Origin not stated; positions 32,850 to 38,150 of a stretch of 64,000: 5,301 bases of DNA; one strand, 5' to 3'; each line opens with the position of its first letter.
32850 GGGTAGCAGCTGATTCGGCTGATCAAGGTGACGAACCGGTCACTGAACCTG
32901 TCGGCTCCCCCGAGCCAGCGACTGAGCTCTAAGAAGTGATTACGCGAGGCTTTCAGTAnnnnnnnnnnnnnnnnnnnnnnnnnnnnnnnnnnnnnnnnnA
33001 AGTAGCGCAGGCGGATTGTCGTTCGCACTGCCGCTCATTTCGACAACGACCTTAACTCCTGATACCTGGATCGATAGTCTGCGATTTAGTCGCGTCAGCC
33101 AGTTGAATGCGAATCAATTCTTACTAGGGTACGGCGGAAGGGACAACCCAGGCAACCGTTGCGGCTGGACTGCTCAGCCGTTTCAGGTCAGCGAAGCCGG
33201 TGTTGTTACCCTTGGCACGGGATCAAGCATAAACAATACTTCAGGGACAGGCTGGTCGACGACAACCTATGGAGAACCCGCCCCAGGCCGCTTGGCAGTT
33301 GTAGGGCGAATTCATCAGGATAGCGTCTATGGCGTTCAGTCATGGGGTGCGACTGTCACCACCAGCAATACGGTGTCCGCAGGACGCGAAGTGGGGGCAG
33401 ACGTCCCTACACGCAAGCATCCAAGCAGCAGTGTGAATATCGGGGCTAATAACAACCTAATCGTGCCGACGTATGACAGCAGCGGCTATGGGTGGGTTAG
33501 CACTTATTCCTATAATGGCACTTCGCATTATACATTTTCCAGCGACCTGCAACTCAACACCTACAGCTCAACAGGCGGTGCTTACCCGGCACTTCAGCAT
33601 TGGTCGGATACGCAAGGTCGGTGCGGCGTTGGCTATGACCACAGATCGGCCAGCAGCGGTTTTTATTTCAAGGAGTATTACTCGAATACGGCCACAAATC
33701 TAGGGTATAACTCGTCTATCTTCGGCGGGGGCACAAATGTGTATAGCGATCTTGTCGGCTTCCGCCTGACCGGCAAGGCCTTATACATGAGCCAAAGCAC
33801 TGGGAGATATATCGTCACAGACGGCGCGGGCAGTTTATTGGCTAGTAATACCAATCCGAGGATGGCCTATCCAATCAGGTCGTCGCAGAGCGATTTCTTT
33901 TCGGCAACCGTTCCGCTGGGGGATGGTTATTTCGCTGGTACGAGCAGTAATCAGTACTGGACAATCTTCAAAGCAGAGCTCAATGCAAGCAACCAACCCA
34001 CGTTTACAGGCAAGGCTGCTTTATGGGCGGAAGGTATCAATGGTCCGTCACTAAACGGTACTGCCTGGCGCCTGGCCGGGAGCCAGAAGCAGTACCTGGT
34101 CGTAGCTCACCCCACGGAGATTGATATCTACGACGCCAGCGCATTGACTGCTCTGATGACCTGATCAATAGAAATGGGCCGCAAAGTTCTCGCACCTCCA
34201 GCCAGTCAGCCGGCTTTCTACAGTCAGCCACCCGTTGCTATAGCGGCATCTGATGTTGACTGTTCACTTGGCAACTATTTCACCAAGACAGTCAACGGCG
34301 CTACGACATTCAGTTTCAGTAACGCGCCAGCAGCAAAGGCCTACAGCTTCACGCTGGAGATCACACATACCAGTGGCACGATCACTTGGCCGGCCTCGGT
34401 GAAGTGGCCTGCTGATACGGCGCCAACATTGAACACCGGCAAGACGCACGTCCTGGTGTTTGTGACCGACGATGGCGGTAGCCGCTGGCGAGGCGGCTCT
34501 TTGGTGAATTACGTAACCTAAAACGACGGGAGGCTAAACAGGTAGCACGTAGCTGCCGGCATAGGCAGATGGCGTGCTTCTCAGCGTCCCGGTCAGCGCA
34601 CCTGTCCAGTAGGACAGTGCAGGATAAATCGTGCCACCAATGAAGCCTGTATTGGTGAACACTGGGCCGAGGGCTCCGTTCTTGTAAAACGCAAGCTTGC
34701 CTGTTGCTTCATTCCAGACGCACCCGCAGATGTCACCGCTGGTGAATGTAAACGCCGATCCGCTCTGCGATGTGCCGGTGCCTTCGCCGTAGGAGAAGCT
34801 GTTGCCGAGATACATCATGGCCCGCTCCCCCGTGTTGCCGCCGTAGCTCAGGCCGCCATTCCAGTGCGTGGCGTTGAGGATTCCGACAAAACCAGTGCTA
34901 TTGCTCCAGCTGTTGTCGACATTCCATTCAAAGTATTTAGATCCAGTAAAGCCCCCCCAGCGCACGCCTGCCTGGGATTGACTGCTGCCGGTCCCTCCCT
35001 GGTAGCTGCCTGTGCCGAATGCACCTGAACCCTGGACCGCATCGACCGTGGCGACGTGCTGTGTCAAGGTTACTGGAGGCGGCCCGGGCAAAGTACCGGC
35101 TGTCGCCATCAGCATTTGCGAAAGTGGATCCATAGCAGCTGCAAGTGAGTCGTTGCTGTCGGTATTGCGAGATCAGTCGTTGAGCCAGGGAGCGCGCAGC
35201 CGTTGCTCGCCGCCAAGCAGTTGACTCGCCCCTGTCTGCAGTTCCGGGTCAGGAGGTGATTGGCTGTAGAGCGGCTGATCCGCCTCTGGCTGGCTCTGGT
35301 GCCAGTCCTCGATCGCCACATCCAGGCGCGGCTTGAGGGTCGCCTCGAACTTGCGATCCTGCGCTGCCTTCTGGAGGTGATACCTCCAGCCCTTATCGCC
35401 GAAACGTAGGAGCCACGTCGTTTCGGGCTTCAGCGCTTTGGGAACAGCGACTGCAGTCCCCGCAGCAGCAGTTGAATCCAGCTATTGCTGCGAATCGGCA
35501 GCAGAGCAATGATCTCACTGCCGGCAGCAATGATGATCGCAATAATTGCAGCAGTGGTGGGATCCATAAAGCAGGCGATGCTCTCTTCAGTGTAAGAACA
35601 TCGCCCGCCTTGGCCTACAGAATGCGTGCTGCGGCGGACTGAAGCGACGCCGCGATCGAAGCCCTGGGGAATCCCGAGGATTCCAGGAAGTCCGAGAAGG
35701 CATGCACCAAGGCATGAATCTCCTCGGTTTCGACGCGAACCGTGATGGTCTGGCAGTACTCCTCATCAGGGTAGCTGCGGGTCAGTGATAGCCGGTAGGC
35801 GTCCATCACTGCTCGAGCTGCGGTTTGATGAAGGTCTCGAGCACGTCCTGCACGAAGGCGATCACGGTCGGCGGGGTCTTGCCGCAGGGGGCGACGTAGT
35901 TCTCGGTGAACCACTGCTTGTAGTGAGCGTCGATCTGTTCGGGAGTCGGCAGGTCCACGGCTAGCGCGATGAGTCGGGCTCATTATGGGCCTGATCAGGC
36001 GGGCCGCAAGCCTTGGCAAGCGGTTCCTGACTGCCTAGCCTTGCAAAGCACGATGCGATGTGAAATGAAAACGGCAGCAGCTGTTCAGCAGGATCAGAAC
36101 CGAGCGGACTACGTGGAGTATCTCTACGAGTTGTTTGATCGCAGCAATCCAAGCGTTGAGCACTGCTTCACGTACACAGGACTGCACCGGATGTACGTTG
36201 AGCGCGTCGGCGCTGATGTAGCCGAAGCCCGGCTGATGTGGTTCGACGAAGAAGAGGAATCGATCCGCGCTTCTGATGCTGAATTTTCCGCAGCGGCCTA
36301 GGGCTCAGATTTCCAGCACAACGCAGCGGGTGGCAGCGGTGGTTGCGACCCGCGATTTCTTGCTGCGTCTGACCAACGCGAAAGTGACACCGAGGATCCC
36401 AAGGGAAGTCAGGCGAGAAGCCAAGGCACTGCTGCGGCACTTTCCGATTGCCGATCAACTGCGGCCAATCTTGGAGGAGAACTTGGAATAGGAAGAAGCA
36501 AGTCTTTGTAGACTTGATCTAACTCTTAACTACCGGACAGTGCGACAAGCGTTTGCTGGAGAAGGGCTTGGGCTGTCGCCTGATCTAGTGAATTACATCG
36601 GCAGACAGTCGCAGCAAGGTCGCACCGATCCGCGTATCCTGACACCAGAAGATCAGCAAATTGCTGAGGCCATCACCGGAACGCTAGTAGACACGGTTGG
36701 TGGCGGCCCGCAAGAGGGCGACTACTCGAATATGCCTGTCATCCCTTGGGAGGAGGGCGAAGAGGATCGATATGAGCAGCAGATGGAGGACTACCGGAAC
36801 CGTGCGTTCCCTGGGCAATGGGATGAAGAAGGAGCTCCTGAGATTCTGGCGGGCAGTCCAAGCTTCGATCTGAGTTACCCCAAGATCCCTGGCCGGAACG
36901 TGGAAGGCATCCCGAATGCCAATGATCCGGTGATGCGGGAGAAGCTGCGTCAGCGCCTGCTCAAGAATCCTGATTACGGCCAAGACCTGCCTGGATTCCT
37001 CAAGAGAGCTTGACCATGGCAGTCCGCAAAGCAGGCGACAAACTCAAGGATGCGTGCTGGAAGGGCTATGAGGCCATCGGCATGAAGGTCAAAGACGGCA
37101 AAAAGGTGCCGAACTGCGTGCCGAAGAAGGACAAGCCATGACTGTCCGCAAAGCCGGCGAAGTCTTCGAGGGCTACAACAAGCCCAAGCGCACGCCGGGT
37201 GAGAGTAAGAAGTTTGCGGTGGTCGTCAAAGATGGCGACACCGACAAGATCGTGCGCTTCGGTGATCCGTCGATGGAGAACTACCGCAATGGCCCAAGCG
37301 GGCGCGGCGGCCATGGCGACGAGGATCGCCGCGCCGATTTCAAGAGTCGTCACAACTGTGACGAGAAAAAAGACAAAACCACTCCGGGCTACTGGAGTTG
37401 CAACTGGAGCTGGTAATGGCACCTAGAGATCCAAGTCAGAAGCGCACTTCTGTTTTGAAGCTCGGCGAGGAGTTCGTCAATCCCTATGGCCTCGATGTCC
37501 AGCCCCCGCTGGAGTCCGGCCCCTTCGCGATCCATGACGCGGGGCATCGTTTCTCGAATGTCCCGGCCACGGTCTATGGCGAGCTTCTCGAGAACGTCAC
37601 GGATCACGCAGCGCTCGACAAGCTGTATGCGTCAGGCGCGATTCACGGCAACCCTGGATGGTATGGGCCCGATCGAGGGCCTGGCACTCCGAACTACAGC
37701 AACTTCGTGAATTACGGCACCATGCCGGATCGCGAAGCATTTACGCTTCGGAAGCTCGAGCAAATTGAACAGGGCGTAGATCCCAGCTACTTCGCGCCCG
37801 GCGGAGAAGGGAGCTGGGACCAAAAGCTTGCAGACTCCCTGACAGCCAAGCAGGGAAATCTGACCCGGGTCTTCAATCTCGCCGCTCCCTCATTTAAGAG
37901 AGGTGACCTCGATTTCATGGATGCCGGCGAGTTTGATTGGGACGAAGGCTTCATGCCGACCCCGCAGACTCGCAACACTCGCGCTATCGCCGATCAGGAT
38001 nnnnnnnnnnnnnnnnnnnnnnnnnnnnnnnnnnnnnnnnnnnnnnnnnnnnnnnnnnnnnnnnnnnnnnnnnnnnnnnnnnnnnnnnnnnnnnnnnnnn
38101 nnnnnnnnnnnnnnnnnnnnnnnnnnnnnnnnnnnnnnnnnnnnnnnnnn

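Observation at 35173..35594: Hidden 87-codon ORF reachable only by -1 slippage at C CCA AAG, or by a CTGA-coupled CTG start, behind a 45-aa membrane peptide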

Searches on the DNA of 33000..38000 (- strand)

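Call 4: search_dna_similar(query=window:33000-38000:-, collection=phages, mode=near, max_rows=20)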
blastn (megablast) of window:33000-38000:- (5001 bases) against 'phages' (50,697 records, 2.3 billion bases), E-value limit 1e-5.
No match.

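Call 86: search_rna_families(source=window, start=34900, end=35900, threshold=evalue, max_evalue=1)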
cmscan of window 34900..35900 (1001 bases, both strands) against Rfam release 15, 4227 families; matches with E-value up to 1: 1.
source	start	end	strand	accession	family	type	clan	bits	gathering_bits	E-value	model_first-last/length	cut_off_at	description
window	35482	35538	+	RF00223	IRES_Bip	Cis-reg; IRES;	-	11.9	40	0.37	1-263/263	no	bip internal ribosome entry site (IRES)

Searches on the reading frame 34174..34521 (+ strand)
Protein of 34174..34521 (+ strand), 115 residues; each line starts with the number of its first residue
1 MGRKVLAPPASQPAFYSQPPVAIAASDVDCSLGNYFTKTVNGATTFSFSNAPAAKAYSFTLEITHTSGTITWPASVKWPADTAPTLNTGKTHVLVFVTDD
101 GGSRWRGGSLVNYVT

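Call 15: search_protein_families(library=pfam, proteins=[window:34174-34521:+], max_evalue=0.1)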
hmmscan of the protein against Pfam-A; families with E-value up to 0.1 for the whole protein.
window:34174-34521:+ (115 aa): 2 families
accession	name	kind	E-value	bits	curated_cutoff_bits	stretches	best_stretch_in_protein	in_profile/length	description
PF19077.6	Big_13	-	0.04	14.8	27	1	43-102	28-88/102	Bacterial Ig-like domain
PF05488.18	PAAR_motif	-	0.047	14.4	27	0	4-54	10-56/70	PAAR motif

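Call 16: search_protein_families(library=phrogs, proteins=[window:34174-34521:+], max_evalue=0.1)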
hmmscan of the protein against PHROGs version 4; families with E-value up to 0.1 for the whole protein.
window:34174-34521:+ (115 aa): 8 families
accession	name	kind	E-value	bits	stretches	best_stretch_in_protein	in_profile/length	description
phrog_9017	-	tail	1.5e-15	58.9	1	22-108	59-152/159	tail fiber protein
phrog_19200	-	head and packaging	7.2e-13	49.4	1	26-109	177-263/268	virion structural protein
phrog_7760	-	tail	1.1e-08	36.2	1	27-108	128-216/223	tail fiber protein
phrog_22179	-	tail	3.6e-07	31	1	34-107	158-236/244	tail fiber protein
phrog_24774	-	unknown function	1.6e-06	29.1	1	43-107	178-249/258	-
phrog_3904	-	tail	2.4e-06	27.1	1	16-96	990-1071/1086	tail fiber protein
phrog_5596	-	unknown function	2.9e-05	24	1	26-89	363-426/451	-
phrog_27694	-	unknown function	0.091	11.1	1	39-93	1283-1340/1420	-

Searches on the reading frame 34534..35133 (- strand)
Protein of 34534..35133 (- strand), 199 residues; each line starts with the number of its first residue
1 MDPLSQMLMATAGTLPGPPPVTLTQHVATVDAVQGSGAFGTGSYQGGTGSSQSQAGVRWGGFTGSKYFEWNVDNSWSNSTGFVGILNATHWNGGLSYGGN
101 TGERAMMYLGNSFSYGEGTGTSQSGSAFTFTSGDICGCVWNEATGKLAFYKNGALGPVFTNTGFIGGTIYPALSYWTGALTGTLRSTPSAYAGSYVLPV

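Call 15: search_protein_families(library=pfam, proteins=[window:34534-35133:-], max_evalue=0.1)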
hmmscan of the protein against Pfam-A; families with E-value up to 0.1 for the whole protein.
window:34534-35133:- (199 aa): 1 family
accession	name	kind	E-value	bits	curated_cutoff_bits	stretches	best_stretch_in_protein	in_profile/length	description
PF00622.36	SPRY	-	0.00018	22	26.3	1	114-177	45-111/121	SPRY domain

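Call 16: search_protein_families(library=phrogs, proteins=[window:34534-35133:-], max_evalue=0.1)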
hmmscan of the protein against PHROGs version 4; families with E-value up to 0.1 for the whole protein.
window:34534-35133:- (199 aa): 1 family
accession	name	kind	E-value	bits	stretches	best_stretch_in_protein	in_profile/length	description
phrog_10080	-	unknown function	9.5e-06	25.4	1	61-183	51-173/667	-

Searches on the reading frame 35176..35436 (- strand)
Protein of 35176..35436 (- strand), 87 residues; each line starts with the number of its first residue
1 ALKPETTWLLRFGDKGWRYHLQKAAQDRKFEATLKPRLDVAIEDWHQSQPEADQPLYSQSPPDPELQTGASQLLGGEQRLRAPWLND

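Call 16: search_protein_families(library=phrogs, proteins=[window:35176-35436:-], max_evalue=0.1)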
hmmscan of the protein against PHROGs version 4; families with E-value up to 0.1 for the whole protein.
seq(87 aa): 2 families
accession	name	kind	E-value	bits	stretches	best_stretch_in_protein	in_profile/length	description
phrog_3316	-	unknown function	0.0028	18.8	1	31-86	74-125/130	-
phrog_22672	-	unknown function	0.075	14.2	1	32-86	42-93/99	-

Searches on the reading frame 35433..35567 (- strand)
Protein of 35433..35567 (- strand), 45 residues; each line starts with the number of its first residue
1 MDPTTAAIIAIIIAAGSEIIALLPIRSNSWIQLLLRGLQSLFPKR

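Call 16: search_protein_families(library=phrogs, proteins=[window:35433-35567:-], max_evalue=0.1)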
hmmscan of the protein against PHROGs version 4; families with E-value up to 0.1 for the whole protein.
seq(45 aa): 2 families
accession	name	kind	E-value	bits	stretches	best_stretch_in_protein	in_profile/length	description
phrog_22542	-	unknown function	1.5e-08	35.4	1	8-44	11-47/49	-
phrog_15106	-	unknown function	0.0043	18.2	1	8-45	16-51/76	-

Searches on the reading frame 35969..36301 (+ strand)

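Call 15: search_protein_families(library=pfam, proteins=[window:35969-36301:+], max_evalue=0.1)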
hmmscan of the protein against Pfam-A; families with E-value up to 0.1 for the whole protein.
window:35969-36301:+ (110 aa): 0 families

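Call 16: search_protein_families(library=phrogs, proteins=[window:35969-36301:+], max_evalue=0.1)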
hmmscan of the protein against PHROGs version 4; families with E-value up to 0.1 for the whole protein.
window:35969-36301:+ (110 aa): 1 family
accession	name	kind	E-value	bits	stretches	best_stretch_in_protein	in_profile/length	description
phrog_23004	-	unknown function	0.078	13.8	0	50-75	14-39/44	-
